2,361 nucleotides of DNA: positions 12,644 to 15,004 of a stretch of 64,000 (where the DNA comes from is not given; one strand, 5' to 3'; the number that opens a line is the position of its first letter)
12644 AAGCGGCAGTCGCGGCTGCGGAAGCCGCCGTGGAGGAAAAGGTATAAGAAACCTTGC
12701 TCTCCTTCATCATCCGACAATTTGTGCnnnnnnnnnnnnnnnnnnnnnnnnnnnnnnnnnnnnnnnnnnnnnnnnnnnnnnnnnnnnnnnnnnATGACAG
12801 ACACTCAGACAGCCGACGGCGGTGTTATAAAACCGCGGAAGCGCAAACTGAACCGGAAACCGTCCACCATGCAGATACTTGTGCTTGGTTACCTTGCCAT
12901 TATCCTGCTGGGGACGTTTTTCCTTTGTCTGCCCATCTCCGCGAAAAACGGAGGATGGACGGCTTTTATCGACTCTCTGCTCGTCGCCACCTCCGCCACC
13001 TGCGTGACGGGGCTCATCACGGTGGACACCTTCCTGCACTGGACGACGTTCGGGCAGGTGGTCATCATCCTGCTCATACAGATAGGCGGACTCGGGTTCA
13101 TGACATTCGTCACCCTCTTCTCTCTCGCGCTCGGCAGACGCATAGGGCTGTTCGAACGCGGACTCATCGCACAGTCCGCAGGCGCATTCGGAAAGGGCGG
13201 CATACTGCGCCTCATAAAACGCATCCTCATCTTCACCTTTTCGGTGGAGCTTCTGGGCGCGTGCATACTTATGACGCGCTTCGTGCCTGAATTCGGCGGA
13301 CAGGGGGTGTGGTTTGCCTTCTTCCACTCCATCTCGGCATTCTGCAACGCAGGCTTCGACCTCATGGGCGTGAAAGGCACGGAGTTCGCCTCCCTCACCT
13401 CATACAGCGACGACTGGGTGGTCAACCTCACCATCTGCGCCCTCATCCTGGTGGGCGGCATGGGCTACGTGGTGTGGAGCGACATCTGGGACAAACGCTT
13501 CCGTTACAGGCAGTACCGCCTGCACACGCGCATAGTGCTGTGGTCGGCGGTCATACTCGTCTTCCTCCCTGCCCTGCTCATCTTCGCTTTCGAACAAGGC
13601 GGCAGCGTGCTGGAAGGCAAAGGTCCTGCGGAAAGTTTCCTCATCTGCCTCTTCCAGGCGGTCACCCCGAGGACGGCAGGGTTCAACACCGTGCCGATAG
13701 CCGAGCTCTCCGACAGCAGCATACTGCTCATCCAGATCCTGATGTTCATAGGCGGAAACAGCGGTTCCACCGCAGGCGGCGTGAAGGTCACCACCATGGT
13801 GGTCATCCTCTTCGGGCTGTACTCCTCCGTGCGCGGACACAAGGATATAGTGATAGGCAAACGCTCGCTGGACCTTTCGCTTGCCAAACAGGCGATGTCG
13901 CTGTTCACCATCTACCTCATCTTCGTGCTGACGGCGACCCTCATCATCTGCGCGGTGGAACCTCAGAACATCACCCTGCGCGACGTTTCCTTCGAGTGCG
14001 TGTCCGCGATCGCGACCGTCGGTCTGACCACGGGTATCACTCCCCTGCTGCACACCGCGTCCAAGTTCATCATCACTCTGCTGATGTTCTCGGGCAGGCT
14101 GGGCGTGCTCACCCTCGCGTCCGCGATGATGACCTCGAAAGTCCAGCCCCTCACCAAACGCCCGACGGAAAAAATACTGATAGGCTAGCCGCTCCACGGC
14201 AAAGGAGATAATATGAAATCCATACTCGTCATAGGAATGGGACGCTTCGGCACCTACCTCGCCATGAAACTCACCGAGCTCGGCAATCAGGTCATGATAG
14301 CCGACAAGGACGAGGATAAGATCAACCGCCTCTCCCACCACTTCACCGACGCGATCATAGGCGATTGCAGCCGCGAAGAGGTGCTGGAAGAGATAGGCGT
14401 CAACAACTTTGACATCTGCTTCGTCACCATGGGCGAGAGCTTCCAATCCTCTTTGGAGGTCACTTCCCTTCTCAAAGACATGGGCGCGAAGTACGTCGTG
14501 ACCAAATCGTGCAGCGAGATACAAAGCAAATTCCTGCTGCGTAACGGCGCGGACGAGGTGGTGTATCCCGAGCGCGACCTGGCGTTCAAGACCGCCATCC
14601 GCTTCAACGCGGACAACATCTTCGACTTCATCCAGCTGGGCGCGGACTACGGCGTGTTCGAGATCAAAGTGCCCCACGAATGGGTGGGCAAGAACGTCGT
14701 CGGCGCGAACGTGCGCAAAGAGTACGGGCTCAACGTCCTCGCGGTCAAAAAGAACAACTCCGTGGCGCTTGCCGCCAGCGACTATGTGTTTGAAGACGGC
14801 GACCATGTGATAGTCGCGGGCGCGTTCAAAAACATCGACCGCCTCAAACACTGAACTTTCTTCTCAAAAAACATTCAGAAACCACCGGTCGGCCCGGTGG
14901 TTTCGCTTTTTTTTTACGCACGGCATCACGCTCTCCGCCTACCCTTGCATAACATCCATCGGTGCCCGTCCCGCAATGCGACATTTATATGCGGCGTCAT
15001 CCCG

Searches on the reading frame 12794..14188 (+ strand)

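Call 5: search_protein_families(library=pfam, proteins=[window:12794-14188:+], max_evalue=0.1)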
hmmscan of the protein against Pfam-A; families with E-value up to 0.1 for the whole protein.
window:12794-14188:+ (464 aa): 1 family
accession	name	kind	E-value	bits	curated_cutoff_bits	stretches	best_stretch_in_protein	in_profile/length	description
PF02386.22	TrkH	-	8.7e-48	163.5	27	1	56-442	61-487/502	Cation transport protein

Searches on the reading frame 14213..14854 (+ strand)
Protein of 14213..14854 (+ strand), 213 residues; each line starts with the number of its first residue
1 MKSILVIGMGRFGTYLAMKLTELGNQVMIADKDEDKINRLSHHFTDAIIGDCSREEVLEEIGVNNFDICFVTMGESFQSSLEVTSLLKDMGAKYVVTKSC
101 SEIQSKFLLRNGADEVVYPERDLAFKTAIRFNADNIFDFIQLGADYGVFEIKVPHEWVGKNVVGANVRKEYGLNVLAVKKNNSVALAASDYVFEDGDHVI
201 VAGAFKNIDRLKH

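Call 5: search_protein_families(library=pfam, proteins=[window:14213-14854:+], max_evalue=0.1)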
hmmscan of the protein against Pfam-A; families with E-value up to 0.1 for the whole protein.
window:14213-14854:+ (213 aa): 16 families
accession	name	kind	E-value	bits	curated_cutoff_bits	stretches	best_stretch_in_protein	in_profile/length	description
PF02254.24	TrkA_N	-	4.4e-26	91.9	23.8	1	4-119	1-116/116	TrkA-N domain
PF02080.26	TrkA_C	-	2.8e-10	40.4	27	1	149-212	2-67/71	TrkA-C domain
PF03807.23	F420_oxidored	-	1.6e-06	29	21.6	1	4-46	2-46/94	NADP oxidoreductase coenzyme F420-dependent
PF00107.32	ADH_zinc_N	-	6.7e-05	23.3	31.8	1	84-138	7-64/129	Zinc-binding dehydrogenase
PF01210.29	NAD_Gly3P_dh_N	-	0.00027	21.4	23.1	1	4-43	2-41/158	NAD-dependent glycerol-3-phosphate dehydrogenase N-terminus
PF03721.20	UDPG_MGDP_dh_N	-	0.00053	20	27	1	3-42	2-41/187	UDP-glucose/GDP-mannose dehydrogenase family, NAD binding domain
PF02558.23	ApbA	-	0.00058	20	22.2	1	4-71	1-72/150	Ketopantoate reductase PanE/ApbA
PF03435.24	Sacchrp_dh_NADP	-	0.00063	20.5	25.1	1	4-99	1-100/129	Saccharopine dehydrogenase NADP binding domain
PF03446.21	NAD_binding_2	-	0.00087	19.8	21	1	4-90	2-83/161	NAD binding domain of 6-phosphogluconate dehydrogenase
PF01488.26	Shikimate_DH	-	0.0013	19.2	24.3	1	2-73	13-83/138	Shikimate / quinate 5-dehydrogenase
PF02737.24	3HCDH_N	-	0.011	16.1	22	1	4-51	2-49/180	3-hydroxyacyl-CoA dehydrogenase, NAD binding domain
PF02826.25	2-Hacid_dh_C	-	0.013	15.3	25.1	1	2-38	37-73/178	D-isomer specific 2-hydroxyacid dehydrogenase, NAD binding domain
PF22660.2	RS_preATP-grasp-like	-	0.021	15.7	27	1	1-64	1-66/98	Ribonucleotide synthetase preATP-grasp domain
PF01262.27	AlaDh_PNT_C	-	0.022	14.6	23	1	4-56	31-84/214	Alanine dehydrogenase/PNT, C-terminal domain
PF00899.27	ThiF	-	0.028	14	28.1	1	3-43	22-63/238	ThiF family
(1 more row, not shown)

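Call 11: find_encoding_contigs(protein=window:14213-14854:+, flank=8000, max_places=10)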
Protein window:14213-14854:+ (213 aa): 22 contigs read that carry it; 10 places shown.
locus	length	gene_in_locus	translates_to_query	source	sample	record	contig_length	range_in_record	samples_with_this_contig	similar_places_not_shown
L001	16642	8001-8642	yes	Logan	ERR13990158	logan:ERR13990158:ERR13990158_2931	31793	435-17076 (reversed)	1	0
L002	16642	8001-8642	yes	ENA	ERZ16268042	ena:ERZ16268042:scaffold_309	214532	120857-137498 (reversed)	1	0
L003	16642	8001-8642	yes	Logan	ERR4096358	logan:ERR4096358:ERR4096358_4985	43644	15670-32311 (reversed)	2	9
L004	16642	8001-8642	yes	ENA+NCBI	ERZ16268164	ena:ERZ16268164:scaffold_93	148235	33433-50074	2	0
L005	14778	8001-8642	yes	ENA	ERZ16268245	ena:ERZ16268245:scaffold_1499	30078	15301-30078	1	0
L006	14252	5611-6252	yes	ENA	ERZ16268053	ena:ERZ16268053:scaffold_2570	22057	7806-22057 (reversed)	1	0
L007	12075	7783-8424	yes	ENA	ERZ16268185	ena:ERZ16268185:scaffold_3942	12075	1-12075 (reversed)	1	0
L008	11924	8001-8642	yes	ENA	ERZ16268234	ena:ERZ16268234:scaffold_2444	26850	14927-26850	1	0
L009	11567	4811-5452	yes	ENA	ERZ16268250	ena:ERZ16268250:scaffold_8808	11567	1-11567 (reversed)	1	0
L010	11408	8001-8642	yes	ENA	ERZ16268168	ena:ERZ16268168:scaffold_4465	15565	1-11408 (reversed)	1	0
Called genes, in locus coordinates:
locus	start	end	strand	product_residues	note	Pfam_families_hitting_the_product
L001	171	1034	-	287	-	PF05552:MS_channel_1st_1 (weak), PF21088:MS_channel_1st (weak), PF00924:MS_channel_2nd, PF21082:MS_channel_3rd (weak)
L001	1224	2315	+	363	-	PF04055:Radical_SAM, PF13186:SPASM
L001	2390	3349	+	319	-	PF03576:Peptidase_S58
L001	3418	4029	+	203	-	PF04263:TPK_catalytic, PF04265:TPK_B1_binding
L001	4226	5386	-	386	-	PF09515:Thia_YuaJ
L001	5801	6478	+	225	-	PF01741:MscL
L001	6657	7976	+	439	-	PF02386:TrkH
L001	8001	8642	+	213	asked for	PF02254:TrkA_N, PF03807:F420_oxidored (faint), PF02080:TrkA_C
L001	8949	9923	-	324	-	-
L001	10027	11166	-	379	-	PF04471:Mrr_cat, PF22722:NA-iREase1 (weak), PF01272:GreA_GreB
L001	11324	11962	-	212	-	PF10138:vWA-TerF-like (weak)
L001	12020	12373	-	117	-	-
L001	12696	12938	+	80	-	PF13443:HTH_26 (weak)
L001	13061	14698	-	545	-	PF01979:Amidohydro_1, PF07969:Amidohydro_3 (faint), PF13382:Adenine_deam_C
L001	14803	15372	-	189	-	PF00440:TetR_N (weak)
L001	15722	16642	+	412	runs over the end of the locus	PF04389:Peptidase_M28, PF01546:Peptidase_M20 (weak)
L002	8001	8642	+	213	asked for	PF02254:TrkA_N, PF03807:F420_oxidored (faint), PF02080:TrkA_C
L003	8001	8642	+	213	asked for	PF02254:TrkA_N, PF03807:F420_oxidored (faint), PF02080:TrkA_C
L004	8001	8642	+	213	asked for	PF02254:TrkA_N, PF03807:F420_oxidored (faint), PF02080:TrkA_C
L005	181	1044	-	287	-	PF05552:MS_channel_1st_1 (weak), PF21088:MS_channel_1st (weak), PF00924:MS_channel_2nd, PF21082:MS_channel_3rd (weak)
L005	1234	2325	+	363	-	PF04055:Radical_SAM, PF13186:SPASM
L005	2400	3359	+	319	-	PF03576:Peptidase_S58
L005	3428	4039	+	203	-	PF04263:TPK_catalytic, PF04265:TPK_B1_binding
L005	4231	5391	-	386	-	PF09515:Thia_YuaJ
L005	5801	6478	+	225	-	PF01741:MscL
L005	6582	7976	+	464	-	PF02386:TrkH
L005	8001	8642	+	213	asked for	PF02254:TrkA_N, PF03807:F420_oxidored (faint), PF02080:TrkA_C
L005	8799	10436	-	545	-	PF01979:Amidohydro_1, PF07969:Amidohydro_3 (faint), PF13382:Adenine_deam_C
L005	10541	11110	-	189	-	PF00440:TetR_N (weak)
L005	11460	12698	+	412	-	PF04389:Peptidase_M28, PF01546:Peptidase_M20 (weak)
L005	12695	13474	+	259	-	-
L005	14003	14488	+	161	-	-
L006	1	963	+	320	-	?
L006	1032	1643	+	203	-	PF04263:TPK_catalytic, PF04265:TPK_B1_binding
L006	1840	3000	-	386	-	PF09515:Thia_YuaJ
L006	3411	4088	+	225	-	PF01741:MscL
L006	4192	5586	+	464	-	PF02386:TrkH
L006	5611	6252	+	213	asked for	PF02254:TrkA_N, PF03807:F420_oxidored (faint), PF02080:TrkA_C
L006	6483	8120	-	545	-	PF01979:Amidohydro_1, PF07969:Amidohydro_3 (faint), PF13382:Adenine_deam_C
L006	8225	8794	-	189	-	PF00440:TetR_N (weak)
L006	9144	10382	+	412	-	PF04389:Peptidase_M28, PF01546:Peptidase_M20 (weak)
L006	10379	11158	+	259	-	-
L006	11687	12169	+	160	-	-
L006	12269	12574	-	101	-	PF01035:DNA_binding_1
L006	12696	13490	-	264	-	PF04909:Amidohydro_2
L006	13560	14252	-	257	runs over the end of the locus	PF02311:AraC_binding, PF00165:HTH_AraC, PF12833:HTH_18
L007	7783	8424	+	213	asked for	PF02254:TrkA_N, PF03807:F420_oxidored (faint), PF02080:TrkA_C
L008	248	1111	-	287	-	PF05552:MS_channel_1st_1 (weak), PF21088:MS_channel_1st (weak), PF00924:MS_channel_2nd, PF21082:MS_channel_3rd (weak)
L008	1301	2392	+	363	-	PF04055:Radical_SAM, PF13186:SPASM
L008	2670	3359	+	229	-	PF03576:Peptidase_S58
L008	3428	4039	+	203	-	PF04263:TPK_catalytic, PF04265:TPK_B1_binding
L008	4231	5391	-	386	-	PF09515:Thia_YuaJ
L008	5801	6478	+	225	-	PF01741:MscL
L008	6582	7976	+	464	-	PF02386:TrkH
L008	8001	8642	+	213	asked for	PF02254:TrkA_N, PF03807:F420_oxidored (faint), PF02080:TrkA_C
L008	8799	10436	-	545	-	PF01979:Amidohydro_1, PF07969:Amidohydro_3 (faint), PF13382:Adenine_deam_C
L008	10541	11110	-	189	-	PF00440:TetR_N (weak)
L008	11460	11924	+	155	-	?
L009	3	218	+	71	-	?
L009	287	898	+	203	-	PF04263:TPK_catalytic, PF04265:TPK_B1_binding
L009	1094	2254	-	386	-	PF09515:Thia_YuaJ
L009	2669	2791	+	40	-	PF01741:MscL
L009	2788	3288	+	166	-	PF01741:MscL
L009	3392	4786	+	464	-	PF02386:TrkH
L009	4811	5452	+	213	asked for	PF02254:TrkA_N, PF03807:F420_oxidored (faint), PF02080:TrkA_C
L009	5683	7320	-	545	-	PF01979:Amidohydro_1, PF07969:Amidohydro_3 (faint), PF13382:Adenine_deam_C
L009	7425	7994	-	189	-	PF00440:TetR_N (weak)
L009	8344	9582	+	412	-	PF04389:Peptidase_M28, PF01546:Peptidase_M20 (weak)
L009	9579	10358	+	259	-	-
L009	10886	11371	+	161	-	PF13240:Zn_Ribbon_1 (weak), PF13828:DUF4190 (weak)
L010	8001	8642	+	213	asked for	PF02254:TrkA_N, PF03807:F420_oxidored (faint), PF02080:TrkA_C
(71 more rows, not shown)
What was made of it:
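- The other 6 carry different alleles (call 11). Presence is strain-variable (call 11).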

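Call 58: search_protein_families(library=pfam, proteins=[L001:10027-11166:-], max_evalue=0.05)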
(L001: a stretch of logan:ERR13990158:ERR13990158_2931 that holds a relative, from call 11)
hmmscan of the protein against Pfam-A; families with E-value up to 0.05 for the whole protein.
L001:10027-11166:- (379 aa): 5 families
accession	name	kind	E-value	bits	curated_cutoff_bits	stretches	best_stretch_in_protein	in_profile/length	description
PF04471.18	Mrr_cat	-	1.2e-26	93.5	21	1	149-254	2-107/115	Restriction endonuclease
PF01272.25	GreA_GreB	-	8.2e-14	51.8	26.9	1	304-379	4-76/77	Transcription elongation factor, GreA/GreB, C-term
PF22722.2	NA-iREase1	-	2.9e-08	34.1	27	1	156-243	1-90/106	NACHT-associated inactive Restriction Endonuclease 1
PF10356.15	RRG7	-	0.00045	20.1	22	1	193-239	87-138/185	Required for respiratory growth protein 7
PF13156.12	Mrr_cat_2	-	0.00074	19.9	22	1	172-228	22-81/127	Restriction endonuclease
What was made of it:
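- The alternative allele carries the GreA/B C-terminal domain (call 58).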

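Call 90: search_protein_families(library=padloc, proteins=[L001:10027-11166:-], max_evalue=0.01)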
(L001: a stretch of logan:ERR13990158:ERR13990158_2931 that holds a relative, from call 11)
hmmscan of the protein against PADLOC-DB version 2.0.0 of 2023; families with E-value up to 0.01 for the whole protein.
L001:10027-11166:- (379 aa): 8 families
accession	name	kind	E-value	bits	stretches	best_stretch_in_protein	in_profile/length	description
PDLC04819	PDC-S02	-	1.1e-16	59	1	146-250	191-297/334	-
PDLC00631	ZorD1|ZorD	-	1.4e-14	50.9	1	141-241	938-1043/1071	"SWI2/SNF2 helicase, Mrr-like nuclease"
PDLC04815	PDC-S02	-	1.9e-13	48.5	1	150-258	204-314/346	-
PDLC00628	ZorD1|ZorD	-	1.6e-08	30.7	1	146-212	1021-1087/1171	"SWI2/SNF2 helicase, Mrr-like nuclease"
PDLC03657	mREase_IV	-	1.8e-06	25.5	1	152-248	173-279/317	Type IV methyl-directed restriction enzyme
PDLC03852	LmuA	-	3.7e-06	25.1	1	150-224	17-100/336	-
PDLC03663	mREase_IV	-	2.7e-05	21.1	1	153-275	414-535/544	Type IV methyl-directed restriction enzyme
PDLC04796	PDC-S02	-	2.8e-05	21.3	1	131-241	223-337/390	-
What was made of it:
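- On Known anti-phage defence systems (PADLOC-DB v2.0.0): In the L001 sister allele the Mrr part matches PDC-S02, ZorD and mREase_IV models (call 90).
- The Mrr part of L001 also matches PDC-S02, ZorD and mREase_IV models (call 90).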
